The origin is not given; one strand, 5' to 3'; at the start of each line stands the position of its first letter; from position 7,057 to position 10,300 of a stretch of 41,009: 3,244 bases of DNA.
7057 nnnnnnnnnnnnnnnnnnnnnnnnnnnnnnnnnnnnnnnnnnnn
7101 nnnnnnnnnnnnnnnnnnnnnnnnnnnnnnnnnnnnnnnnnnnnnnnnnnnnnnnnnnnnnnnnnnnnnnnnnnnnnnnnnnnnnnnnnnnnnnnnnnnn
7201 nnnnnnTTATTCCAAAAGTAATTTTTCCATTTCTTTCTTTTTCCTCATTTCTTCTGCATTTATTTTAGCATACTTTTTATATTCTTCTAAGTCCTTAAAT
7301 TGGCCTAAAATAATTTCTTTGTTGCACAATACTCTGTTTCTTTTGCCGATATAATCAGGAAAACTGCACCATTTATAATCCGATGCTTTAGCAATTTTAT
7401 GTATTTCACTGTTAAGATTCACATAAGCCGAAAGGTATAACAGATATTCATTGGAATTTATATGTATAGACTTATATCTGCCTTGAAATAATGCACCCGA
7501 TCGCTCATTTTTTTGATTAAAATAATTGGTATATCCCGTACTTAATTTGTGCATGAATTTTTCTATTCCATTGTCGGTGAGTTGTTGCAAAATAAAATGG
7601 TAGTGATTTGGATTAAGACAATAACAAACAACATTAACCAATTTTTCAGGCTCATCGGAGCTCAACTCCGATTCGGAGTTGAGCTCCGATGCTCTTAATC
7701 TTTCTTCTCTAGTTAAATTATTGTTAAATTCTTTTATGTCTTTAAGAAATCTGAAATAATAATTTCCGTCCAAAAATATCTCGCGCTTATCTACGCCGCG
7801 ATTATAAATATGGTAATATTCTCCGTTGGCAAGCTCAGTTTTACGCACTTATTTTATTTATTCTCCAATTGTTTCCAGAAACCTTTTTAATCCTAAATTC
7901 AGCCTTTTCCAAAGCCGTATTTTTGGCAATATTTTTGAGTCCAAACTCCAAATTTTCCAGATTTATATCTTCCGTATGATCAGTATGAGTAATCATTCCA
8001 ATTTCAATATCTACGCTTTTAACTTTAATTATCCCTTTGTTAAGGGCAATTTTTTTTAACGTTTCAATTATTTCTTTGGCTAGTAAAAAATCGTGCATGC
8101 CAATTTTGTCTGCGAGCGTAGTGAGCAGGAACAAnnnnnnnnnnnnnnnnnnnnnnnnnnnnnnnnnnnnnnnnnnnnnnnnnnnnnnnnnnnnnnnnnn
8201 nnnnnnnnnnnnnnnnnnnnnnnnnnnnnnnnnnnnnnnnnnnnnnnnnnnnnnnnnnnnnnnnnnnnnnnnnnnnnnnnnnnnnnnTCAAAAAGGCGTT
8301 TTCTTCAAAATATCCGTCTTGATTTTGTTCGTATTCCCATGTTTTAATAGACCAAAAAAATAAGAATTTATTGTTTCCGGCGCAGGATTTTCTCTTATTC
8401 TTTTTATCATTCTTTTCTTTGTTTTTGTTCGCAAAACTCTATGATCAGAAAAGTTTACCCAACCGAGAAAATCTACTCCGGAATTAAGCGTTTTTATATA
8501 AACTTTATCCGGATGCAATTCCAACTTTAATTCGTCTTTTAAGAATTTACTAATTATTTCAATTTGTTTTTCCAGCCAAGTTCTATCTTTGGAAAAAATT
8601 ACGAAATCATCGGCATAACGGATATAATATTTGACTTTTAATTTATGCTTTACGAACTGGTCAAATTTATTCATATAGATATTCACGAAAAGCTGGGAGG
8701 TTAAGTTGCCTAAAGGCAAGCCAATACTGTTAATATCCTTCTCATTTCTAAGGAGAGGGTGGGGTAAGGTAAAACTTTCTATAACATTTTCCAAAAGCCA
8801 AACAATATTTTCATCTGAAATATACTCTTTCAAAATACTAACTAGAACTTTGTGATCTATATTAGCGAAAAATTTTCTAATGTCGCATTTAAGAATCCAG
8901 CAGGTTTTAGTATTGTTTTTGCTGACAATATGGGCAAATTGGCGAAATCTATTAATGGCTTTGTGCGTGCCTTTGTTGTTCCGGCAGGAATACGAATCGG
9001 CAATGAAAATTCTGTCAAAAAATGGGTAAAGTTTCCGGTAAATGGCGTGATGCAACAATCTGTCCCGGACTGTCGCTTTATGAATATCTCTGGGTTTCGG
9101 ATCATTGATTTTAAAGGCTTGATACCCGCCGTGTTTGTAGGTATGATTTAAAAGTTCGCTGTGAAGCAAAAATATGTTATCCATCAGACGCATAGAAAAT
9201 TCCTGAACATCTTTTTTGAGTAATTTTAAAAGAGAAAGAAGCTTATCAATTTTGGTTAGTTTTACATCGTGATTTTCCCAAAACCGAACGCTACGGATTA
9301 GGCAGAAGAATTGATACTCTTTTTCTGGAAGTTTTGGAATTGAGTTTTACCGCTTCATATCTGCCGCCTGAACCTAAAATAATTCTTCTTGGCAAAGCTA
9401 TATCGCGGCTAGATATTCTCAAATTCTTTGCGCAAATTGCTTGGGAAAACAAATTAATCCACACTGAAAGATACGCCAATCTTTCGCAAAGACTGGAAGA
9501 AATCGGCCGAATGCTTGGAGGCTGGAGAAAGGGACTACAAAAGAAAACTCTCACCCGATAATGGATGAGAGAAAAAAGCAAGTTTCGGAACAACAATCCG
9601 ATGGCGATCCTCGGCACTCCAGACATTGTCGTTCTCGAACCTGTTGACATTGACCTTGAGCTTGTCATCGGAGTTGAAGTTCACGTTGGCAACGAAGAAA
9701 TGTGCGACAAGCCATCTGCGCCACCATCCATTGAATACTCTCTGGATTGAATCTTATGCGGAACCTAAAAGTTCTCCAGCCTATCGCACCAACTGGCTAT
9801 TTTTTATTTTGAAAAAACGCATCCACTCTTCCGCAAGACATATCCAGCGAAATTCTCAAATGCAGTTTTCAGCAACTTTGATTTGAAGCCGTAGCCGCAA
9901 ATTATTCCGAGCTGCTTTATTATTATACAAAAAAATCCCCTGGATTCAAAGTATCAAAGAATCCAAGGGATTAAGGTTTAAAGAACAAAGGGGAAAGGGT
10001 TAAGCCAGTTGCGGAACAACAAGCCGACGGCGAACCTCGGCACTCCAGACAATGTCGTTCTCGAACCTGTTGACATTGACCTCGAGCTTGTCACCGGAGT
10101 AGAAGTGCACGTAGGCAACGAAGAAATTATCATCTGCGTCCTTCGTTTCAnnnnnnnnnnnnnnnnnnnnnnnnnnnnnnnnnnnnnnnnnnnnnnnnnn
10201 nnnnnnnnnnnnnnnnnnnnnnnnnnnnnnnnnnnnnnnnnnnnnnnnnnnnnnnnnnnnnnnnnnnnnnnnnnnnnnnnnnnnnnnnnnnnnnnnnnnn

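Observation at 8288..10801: Complete diversity-generating retroelement with adenine-only TR/VR mismatch pattern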

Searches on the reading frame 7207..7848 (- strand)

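Call 6: search_protein_families(library=pfam, proteins=[window:7207-7848:-], max_evalue=0.01)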
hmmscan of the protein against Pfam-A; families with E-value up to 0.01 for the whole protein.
window:7207-7848:- (213 aa): 1 family
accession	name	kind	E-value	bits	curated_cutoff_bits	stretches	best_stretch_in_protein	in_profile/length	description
PF01797.21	Y1_Tnp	-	5.8e-07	30.1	23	1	69-144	39-119/121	Transposase IS200 like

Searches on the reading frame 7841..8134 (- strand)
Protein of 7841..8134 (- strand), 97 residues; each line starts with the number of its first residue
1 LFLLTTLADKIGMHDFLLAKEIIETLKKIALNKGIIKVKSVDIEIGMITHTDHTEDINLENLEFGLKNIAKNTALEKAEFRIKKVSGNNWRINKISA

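Call 6: search_protein_families(library=pfam, proteins=[window:7841-8134:-], max_evalue=0.01)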
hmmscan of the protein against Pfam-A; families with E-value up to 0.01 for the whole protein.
window:7841-8134:- (97 aa): 1 family
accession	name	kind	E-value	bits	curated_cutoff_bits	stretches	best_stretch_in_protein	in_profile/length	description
PF01155.25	HypA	-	3.9e-08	33.8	28.9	1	13-88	1-70/112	Hydrogenase/urease nickel incorporation, metallochaperone, hypA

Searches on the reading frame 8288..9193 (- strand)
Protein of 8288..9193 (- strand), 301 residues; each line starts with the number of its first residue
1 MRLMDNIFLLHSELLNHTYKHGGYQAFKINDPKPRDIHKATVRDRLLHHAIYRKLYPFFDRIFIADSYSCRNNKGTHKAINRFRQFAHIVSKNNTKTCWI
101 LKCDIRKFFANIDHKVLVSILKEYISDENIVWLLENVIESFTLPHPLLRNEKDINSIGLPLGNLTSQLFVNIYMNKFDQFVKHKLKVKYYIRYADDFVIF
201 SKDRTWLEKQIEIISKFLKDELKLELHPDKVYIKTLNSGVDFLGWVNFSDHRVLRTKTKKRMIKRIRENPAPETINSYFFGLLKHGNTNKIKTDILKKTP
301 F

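Call 6: search_protein_families(library=pfam, proteins=[window:8288-9193:-], max_evalue=0.01)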
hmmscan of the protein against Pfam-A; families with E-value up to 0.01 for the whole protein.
window:8288-9193:- (301 aa): 1 family
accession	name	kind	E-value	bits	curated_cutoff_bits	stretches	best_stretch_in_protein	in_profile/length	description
PF00078.32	RVT_1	-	2.3e-25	89.9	29.6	1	33-245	8-203/205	Reverse transcriptase (RNA-dependent DNA polymerase)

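Call 7: search_protein_families(library=ncbifam, proteins=[window:8288-9193:-], max_evalue=0.01)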
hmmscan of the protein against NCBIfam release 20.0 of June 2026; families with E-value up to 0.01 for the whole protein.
window:8288-9193:- (301 aa): 7 families
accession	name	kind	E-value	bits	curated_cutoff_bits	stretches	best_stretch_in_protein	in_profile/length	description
TIGR04416.1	group_II_RT_mat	equivalog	6.6e-42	143.9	300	1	5-265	34-290/353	group II intron reverse transcriptase/maturase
NF041747.1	Drt3a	equivalog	7e-20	71.7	200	1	95-239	108-243/412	antiviral reverse transcriptase Drt3a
NF041746.1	Drt2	equivalog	4.9e-15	55.6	390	2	153-268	218-342/416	antiviral reverse transcriptase Drt2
NF038233.2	retron_St85_RT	exception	6.7e-15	55.1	235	1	96-265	87-248/289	retron St85 family RNA-directed DNA polymerase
NF041750.1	Drt5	equivalog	1.4e-07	30.9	550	1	77-233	106-250/484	antiviral reverse transcriptase Drt5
TIGR04499.1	abortive_AbiA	subfamily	0.00025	19.9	250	1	80-216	128-270/615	AbiA family abortive infection protein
NF041748.1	Drt3b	equivalog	0.00091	18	350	1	100-230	176-311/647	antiviral reverse transcriptase Drt3b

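Call 11: search_solved_structures(query=window:8288-9193:-, max_evalue=0.001)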
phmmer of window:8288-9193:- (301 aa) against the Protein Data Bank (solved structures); distinct sequences matched with E-value up to 0.001: 11.
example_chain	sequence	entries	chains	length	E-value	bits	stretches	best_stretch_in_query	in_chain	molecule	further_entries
8ub7_A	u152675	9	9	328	3e-31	112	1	5-266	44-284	Reverse transcriptase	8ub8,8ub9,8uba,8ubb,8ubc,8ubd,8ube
5hhl_A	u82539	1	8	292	1e-19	74.1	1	20-259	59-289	Retron-type reverse transcriptase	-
7uim_D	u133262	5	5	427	1.1e-19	74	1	20-261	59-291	Group II intron reverse transcriptase/maturase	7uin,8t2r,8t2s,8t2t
6ar1_A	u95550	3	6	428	3.1e-19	72.5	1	9-269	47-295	GsI-IIC RT | Trt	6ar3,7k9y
5hhj_A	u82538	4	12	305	1.4e-18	70.4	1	27-258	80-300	Retron-type reverse transcriptase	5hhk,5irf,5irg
5g2x_C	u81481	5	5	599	2.4e-15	59.7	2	28-190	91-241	GROUP II INTRON-ENCODED PROTEIN LTRA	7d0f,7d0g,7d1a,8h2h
7kft_D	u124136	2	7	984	1.3e-14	57.3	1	12-253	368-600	Cas6-RT-Cas1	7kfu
6me0_C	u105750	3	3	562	2.6e-13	53.1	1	33-265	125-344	Maturase reverse transcriptase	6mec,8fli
8bgj_A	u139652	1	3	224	1.3e-10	44.2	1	97-248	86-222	RNA-directed DNA polymerase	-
23or_A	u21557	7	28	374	0.00039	23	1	102-204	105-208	Retron Eco8 reverse transcriptase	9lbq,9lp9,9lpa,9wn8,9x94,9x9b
9p4j_E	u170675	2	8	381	0.00041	22.9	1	102-204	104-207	Retron Eco8 reverse transcriptase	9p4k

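Call 28: find_homologous_proteins(query=window:8288-9193:-)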
Query window:8288-9193:- (301 aa): 8000 proteins with E <= 0.001 among 8000 candidates; the best 120 are listed.
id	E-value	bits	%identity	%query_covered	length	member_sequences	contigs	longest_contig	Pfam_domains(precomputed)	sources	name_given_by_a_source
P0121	5.9e-201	684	100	100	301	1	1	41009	PF00078.33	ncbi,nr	ncbi:MAG: reverse transcriptase/maturase family protein [Candidatus Moranbacteria bacterium]|nr:reve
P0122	5.2e-147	507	82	88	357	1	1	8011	PF00078.33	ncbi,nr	ncbi:MAG: reverse transcriptase/maturase family protein [Candidatus Moranbacteria bacterium]|nr:reve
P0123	3.4e-146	504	74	98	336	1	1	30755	PF00078.33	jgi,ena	jgi:retron-type reverse transcriptase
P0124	5.6e-146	504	74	98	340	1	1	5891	PF00078.33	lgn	-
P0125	2.2e-145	502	76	98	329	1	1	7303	PF00078.33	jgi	jgi:RNA-directed DNA polymerase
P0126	2.4e-145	501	73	100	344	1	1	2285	PF00078.33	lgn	-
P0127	3.9e-145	501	75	99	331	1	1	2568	PF00078.33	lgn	-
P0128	8.6e-145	500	73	99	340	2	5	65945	PF00078.33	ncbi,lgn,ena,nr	ncbi:group II intron-encoded protein LtrA [bacterium BMS3Abin15]|nr:group II intron-encoded protein 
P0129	3.1e-143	495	71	99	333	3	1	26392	PF00078.33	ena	-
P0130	4.7e-143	494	75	98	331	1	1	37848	PF00078.33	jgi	jgi:RNA-directed DNA polymerase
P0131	8.6e-143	493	74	98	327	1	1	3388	PF00078.33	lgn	-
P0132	1.1e-142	493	75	100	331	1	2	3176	PF00078.33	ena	-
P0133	5.5e-142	490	73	100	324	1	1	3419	PF00078.33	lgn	-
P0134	6.7e-142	490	72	97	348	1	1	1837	PF00078.33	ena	-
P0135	1.6e-141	489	74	99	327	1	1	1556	PF00078.33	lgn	-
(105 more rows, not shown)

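Call 30: find_encoding_contigs(protein=P0122, flank=6000, max_places=2)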
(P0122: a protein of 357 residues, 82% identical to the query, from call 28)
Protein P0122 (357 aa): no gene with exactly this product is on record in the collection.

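Call 31: find_related_loci(query=A2, collection=genome_contigs, flank=3500)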
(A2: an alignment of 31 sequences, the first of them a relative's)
Query A2 (301 aa) in genome_contigs; peptide patterns used: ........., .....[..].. (x = any residue, [..] = any of these).
599 stretches matched a pattern (row limit reached: there are more); 594 encode a relative of the query (tblastn E <= 1e-3); the best 80 are kept; 80 distinct loci.
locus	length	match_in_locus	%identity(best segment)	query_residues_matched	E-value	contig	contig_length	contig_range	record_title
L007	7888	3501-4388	73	1-298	2e-149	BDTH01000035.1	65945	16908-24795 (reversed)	Bacterium BMS3Abin15 DNA, contig: NODE_2, whole genome shotgun sequence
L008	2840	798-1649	74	1-293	2e-154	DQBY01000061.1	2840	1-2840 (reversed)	MAG TPA_asm: Candidatus Moraniibacteriota bacterium isolate UBA11098 contig_162680, whole genome shotgun sequence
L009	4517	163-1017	73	1-294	2e-146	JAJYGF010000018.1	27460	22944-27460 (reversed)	MAG: bacterium isolate DBS1-3.bin117 NODE_2885_length_27460_cov_1.8358, whole genome shotgun sequence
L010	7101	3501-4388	71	3-295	1e-140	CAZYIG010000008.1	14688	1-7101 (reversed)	MAG TPA_asm: uncultured Candidatus Saccharibacteria bacterium isolate SRP062349_co4_58 genome assembly, contig: NODE_899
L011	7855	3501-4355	70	1-295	9e-139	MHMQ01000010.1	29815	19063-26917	MAG: Candidatus Niyogibacteria bacterium RIFCSPLOWO2_01_FULL_45_48 rifcsplowo2_01_scaffold_14552, whole genome shotgun s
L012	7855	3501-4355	71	2-296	1e-137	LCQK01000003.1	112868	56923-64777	MAG: Candidatus Jorgensenbacteria bacterium GW2011_GWB1_50_10 UY55_C0003, whole genome shotgun sequence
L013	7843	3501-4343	71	1-296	9e-137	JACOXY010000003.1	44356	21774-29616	MAG: Candidatus Liptonbacteria bacterium isolate NC_groundwater_165_Ag_S-0.1um_43_15 S4_GD2017_2_S1_scaffold_1362, whole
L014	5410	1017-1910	68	1-295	9e-136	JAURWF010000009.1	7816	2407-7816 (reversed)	MAG: bacterium isolate E10_concoct.bin.1_sub E10_k141_485857, whole genome shotgun sequence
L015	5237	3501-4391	67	1-295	6e-136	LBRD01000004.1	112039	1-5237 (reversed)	MAG: Parcubacteria group bacterium GW2011_GWC1_36_108 UR95_C0004, whole genome shotgun sequence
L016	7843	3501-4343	69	1-296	1e-134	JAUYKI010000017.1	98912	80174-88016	MAG: bacterium isolate C24_metabat.bin.189 C24_k141_121261, whole genome shotgun sequence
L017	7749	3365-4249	67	1-299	4e-134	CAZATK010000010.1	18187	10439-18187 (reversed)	MAG TPA_asm: uncultured Candidatus Saccharibacteria bacterium isolate SRP178908_co1_176 genome assembly, contig: NODE_19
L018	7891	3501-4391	65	1-292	3e-133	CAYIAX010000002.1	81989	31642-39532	MAG TPA_asm: uncultured Candidatus Saccharibacteria bacterium isolate ERP119705_co18_243 genome assembly, contig: NODE_1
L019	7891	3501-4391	67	1-295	6e-133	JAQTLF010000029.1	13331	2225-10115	MAG: Candidatus Moraniibacteriota bacterium isolate STA_10 NODE_9169_length_13331_cov_6.290064_Sandtown_A, whole genome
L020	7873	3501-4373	68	1-301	9e-133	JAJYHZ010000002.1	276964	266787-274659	MAG: bacterium isolate DBS2-1.bin102 NODE_36_length_276964_cov_44.352977, whole genome shotgun sequence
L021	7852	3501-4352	67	3-297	4e-132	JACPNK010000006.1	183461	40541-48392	MAG: Candidatus Yanofskybacteria bacterium isolate NC_groundwater_573_Ag_S-0.1um_42_50 S35_SO-1_scaffold_115732, whole g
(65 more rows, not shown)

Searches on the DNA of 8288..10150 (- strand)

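Call 36: search_rna_families(source=window, start=9150, end=10150, threshold=evalue, max_evalue=1)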
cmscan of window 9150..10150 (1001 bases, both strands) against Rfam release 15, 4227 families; matches with E-value up to 1: 0.
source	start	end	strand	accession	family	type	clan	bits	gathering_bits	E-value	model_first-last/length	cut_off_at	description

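Call 64: search_rna_families(sources=[L007, L011, L016, L021, L031, L046, L064, L069], threshold=evalue, max_evalue=0.1)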
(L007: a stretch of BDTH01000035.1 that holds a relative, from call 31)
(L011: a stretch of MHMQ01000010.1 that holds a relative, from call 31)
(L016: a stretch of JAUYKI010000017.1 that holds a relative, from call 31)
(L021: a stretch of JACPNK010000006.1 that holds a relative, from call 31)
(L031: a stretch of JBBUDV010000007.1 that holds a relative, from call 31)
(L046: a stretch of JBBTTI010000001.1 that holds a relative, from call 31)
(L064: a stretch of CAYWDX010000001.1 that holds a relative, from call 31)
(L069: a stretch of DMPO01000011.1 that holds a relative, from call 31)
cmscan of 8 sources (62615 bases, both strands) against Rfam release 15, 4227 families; matches with E-value up to 0.1: 2.
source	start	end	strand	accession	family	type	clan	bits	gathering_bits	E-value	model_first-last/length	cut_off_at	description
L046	4895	4978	-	RF00005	tRNA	Gene; tRNA;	CL00001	58.2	29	5.6e-10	1-71/71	no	tRNA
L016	6507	6576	+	RF01393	isrJ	Gene; sRNA;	-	32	37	0.053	1-75/75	no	isrJ Hfq binding RNA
